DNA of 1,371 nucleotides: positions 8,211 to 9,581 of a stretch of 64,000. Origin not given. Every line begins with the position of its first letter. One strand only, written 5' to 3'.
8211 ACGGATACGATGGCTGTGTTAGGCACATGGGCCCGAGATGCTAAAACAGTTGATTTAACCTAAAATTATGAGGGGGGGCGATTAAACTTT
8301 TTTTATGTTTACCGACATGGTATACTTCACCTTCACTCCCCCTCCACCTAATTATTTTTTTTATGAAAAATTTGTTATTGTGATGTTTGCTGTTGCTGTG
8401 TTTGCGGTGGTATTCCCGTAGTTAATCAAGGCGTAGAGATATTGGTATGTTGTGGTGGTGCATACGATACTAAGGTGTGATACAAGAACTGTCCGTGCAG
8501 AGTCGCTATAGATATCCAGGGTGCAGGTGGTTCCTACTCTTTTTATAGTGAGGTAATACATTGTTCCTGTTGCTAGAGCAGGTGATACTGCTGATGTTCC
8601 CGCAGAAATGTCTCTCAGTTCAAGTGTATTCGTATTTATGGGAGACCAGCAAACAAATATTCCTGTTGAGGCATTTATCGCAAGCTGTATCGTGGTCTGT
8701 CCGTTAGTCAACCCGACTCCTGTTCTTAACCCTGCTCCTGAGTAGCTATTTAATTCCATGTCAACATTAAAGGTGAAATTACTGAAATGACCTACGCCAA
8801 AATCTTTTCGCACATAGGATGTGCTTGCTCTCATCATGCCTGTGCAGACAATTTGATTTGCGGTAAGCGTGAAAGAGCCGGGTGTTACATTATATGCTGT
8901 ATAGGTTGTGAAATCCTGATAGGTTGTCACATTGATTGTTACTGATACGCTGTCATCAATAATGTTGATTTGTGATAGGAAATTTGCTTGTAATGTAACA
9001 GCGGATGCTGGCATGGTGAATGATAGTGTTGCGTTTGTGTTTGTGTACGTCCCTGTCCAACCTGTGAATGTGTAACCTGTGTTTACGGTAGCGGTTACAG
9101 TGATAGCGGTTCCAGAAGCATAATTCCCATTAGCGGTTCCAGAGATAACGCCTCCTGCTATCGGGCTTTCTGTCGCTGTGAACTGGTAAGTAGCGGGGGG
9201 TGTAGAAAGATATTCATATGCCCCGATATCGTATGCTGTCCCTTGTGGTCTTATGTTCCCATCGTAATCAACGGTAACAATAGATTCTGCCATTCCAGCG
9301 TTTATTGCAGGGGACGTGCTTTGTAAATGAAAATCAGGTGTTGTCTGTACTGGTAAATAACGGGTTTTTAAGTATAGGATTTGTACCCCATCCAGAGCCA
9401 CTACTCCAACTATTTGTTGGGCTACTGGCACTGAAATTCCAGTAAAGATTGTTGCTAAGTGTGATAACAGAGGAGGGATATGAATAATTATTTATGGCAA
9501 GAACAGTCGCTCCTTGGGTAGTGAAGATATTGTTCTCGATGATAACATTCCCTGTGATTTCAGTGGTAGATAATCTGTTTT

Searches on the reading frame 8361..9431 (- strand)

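Call 11: search_protein_families(library=phrogs, proteins=[window:8361-9431:-], max_evalue=0.001)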
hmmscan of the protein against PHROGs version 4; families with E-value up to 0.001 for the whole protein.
window:8361-9431:- (356 aa): 0 families

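Call 83: search_protein_families(library=pfam, proteins=[window:8361-9431:-], max_evalue=0.01)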
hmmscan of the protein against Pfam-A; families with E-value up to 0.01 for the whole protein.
window:8361-9431:- (356 aa): 2 families
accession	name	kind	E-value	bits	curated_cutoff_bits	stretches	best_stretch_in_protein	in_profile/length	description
PF18998.6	Flg_new_2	-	2.3e-16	59.9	23.6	1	86-152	3-70/73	Divergent InlB B-repeat domain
PF09479.16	Flg_new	-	0.0073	16.8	27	1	98-149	10-64/65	Listeria-Bacteroides repeat domain (List_Bact_rpt)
